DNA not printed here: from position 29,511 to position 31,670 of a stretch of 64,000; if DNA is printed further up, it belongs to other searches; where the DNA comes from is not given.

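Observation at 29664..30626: Perfect 384-bp tandem repeat (alternating 64-aa modules A/B) forming the C-terminal half of a secreted putative muramidase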

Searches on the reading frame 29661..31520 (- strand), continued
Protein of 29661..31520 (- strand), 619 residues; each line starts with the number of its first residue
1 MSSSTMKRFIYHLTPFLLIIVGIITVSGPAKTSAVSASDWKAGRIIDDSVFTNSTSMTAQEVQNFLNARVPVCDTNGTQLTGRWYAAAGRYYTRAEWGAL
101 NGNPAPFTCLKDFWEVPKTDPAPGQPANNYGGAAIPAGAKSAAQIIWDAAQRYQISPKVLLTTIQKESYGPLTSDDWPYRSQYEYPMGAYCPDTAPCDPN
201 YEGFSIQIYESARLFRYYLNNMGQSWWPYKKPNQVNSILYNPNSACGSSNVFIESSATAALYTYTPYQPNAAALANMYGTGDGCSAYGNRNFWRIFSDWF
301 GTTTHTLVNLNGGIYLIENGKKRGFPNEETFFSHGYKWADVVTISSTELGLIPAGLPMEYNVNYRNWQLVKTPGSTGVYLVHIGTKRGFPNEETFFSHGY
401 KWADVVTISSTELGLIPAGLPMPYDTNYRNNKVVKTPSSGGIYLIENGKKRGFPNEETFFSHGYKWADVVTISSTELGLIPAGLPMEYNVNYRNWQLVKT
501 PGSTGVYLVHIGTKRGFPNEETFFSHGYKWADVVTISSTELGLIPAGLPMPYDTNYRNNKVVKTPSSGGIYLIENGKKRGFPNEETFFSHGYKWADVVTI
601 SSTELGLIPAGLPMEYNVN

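Call 77: find_encoding_contigs(protein=P0013, flank=10000, max_places=1)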
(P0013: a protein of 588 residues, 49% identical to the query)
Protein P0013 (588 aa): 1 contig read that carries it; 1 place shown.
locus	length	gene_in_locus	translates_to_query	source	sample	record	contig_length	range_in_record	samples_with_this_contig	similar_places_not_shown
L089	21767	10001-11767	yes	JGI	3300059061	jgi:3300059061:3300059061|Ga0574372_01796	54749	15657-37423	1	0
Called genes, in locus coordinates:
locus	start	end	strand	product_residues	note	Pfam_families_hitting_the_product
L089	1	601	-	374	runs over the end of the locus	PF13439:Glyco_transf_4, PF20706:GT4-conflict (weak), PF00534:Glycos_transf_1, PF13692:Glyco_trans_1_4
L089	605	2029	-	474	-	PF13727:CoA_binding_3, PF02397:Bac_transf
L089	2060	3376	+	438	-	PF04932:Wzy_C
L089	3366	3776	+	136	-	PF04138:GtrA_DPMS_TM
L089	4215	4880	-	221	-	PF13489:Methyltransf_23, PF01209:Ubie_methyltran (faint), PF13847:Methyltransf_31, PF08241:Methyltransf_11, PF08242:Methyltransf_12, PF13649:Methyltransf_25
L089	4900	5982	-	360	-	PF00483:NTP_transferase, PF22640:ManC_GMP_beta-helix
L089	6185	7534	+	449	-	PF02878:PGM_PMM_I, PF02879:PGM_PMM_II, PF02880:PGM_PMM_III, PF00408:PGM_PMM_IV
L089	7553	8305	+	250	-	PF13489:Methyltransf_23, PF05175:MTS (faint), PF01209:Ubie_methyltran (weak), PF08241:Methyltransf_11, PF08242:Methyltransf_12, PF13649:Methyltransf_25, PF13847:Methyltransf_31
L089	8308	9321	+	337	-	PF00106:adh_short, PF01073:3Beta_HSD, PF01370:Epimerase, PF02719:Polysacc_synt_2, PF04321:RmlD_sub_bind, PF05368:NmrA (weak), PF13460:NAD_binding_10, PF16363:GDP_Man_Dehyd, +2 more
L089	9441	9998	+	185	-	-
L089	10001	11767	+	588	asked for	-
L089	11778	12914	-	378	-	PF00535:Glycos_transf_2, PF10111:Glyco_tranf_2_2, PF13641:Glyco_tranf_2_3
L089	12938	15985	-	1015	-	PF04488:Gly_transf_sug, PF05704:Caps_synth (weak), PF00535:Glycos_transf_2, PF10111:Glyco_tranf_2_2, PF13641:Glyco_tranf_2_3, PF20706:GT4-conflict, PF00534:Glycos_transf_1, PF13692:Glyco_trans_1_4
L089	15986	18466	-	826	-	PF00535:Glycos_transf_2, PF10111:Glyco_tranf_2_2, PF13641:Glyco_tranf_2_3, PF20706:GT4-conflict, PF00534:Glycos_transf_1, PF13692:Glyco_trans_1_4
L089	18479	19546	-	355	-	PF00535:Glycos_transf_2, PF10111:Glyco_tranf_2_2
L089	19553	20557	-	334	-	PF13489:Methyltransf_23, PF08241:Methyltransf_11 (weak), PF13847:Methyltransf_31 (faint)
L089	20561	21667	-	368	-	PF02350:Epimerase_2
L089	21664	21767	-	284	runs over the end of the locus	PF01370:Epimerase, PF04321:RmlD_sub_bind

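Call 78: find_encoding_contigs(protein=P0019, flank=10000, max_places=1)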
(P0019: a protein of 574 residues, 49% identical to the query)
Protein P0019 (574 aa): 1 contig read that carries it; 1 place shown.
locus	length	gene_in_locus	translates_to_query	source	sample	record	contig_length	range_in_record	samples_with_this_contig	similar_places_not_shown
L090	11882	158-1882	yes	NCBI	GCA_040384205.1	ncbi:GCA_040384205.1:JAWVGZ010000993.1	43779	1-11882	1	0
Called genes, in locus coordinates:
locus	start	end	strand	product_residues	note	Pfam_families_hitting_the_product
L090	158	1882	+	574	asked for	PF22959:Ig_NUP210_15th (faint), PF11344:DUF3146 (faint)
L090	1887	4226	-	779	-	PF00535:Glycos_transf_2, PF10111:Glyco_tranf_2_2, PF13641:Glyco_tranf_2_3, PF00534:Glycos_transf_1, PF20706:GT4-conflict, PF13692:Glyco_trans_1_4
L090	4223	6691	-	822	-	PF00535:Glycos_transf_2, PF10111:Glyco_tranf_2_2, PF13641:Glyco_tranf_2_3, PF20706:GT4-conflict, PF00534:Glycos_transf_1, PF13524:Glyco_trans_1_2 (weak), PF13692:Glyco_trans_1_4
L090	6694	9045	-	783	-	PF00535:Glycos_transf_2, PF10111:Glyco_tranf_2_2, PF13641:Glyco_tranf_2_3 (weak), PF20706:GT4-conflict, PF00534:Glycos_transf_1, PF13692:Glyco_trans_1_4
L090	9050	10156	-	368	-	PF02350:Epimerase_2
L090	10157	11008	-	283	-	PF01370:Epimerase, PF04321:RmlD_sub_bind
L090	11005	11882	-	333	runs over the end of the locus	PF01073:3Beta_HSD, PF01370:Epimerase, PF02719:Polysacc_synt_2, PF04321:RmlD_sub_bind (weak), PF05368:NmrA, PF13460:NAD_binding_10, PF16363:GDP_Man_Dehyd, PF08485:Polysacc_syn_2C, +1 more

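Call 79: find_encoding_contigs(protein=P0008, flank=10000, max_places=1)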
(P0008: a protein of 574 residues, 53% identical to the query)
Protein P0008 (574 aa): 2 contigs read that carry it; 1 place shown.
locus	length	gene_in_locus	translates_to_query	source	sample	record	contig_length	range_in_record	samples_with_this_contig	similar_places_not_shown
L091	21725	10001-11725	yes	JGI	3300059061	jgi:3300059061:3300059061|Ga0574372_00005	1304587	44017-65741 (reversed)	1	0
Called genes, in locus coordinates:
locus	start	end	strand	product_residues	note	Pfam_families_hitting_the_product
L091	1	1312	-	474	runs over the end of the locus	PF13727:CoA_binding_3, PF02397:Bac_transf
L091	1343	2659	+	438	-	PF04932:Wzy_C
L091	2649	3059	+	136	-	PF04138:GtrA_DPMS_TM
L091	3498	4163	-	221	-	PF13489:Methyltransf_23, PF13847:Methyltransf_31, PF08241:Methyltransf_11, PF08242:Methyltransf_12, PF13649:Methyltransf_25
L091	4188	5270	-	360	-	PF00483:NTP_transferase, PF22640:ManC_GMP_beta-helix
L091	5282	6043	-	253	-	PF08282:Hydrolase_3, PF03332:PMM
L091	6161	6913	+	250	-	PF13489:Methyltransf_23, PF05175:MTS (faint), PF01209:Ubie_methyltran (weak), PF08241:Methyltransf_11, PF08242:Methyltransf_12, PF13649:Methyltransf_25, PF13847:Methyltransf_31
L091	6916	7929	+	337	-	PF00106:adh_short, PF01073:3Beta_HSD, PF01370:Epimerase, PF02719:Polysacc_synt_2, PF04321:RmlD_sub_bind, PF08659:KR, PF13460:NAD_binding_10, PF16363:GDP_Man_Dehyd, +2 more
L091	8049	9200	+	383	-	PF13173:AAA_14, PF13635:DUF4143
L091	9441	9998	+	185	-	-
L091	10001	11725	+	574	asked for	PF22959:Ig_NUP210_15th (faint)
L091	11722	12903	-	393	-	PF00535:Glycos_transf_2, PF10111:Glyco_tranf_2_2, PF13641:Glyco_tranf_2_3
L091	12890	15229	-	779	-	PF00535:Glycos_transf_2, PF00534:Glycos_transf_1, PF20706:GT4-conflict, PF13692:Glyco_trans_1_4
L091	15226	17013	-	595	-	PF00535:Glycos_transf_2, PF10111:Glyco_tranf_2_2, PF13641:Glyco_tranf_2_3, PF00535:Glycos_transf_2, PF10111:Glyco_tranf_2_2, PF13641:Glyco_tranf_2_3 (weak)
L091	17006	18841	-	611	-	PF00535:Glycos_transf_2, PF10111:Glyco_tranf_2_2, PF13641:Glyco_tranf_2_3, PF00535:Glycos_transf_2, PF10111:Glyco_tranf_2_2, PF13641:Glyco_tranf_2_3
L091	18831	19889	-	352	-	PF13489:Methyltransf_23, PF08241:Methyltransf_11 (weak), PF13847:Methyltransf_31 (faint), PF08242:Methyltransf_12 (weak)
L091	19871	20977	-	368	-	PF02350:Epimerase_2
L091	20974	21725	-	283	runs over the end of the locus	PF01370:Epimerase, PF04321:RmlD_sub_bind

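Call 86: search_protein_families(library=pfam, proteins=[L001:72-626:+, L086:9436-9999:+, L087:9416-9982:+, L089:9441-9998:+], max_evalue=0.1)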
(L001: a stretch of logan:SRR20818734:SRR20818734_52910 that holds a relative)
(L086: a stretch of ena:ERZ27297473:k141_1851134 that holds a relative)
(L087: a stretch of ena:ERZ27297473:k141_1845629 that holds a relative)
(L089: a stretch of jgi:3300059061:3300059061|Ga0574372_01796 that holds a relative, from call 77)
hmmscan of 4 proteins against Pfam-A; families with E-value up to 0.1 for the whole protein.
L001:72-626:+ (184 aa): 1 family
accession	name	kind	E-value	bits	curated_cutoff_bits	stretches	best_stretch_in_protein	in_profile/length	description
PF19451.5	DUF5989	-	0.036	14.6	27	1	8-41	12-45/49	Family of unknown function (DUF5989)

L086:9436-9999:+ (187 aa): 0 families

L087:9416-9982:+ (188 aa): 0 families

L089:9441-9998:+ (185 aa): 1 family
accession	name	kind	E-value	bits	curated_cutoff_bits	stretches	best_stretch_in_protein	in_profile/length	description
PF16118.10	DUF4834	-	0.082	14.3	27.8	0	16-86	10-73/99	Domain of unknown function (DUF4834)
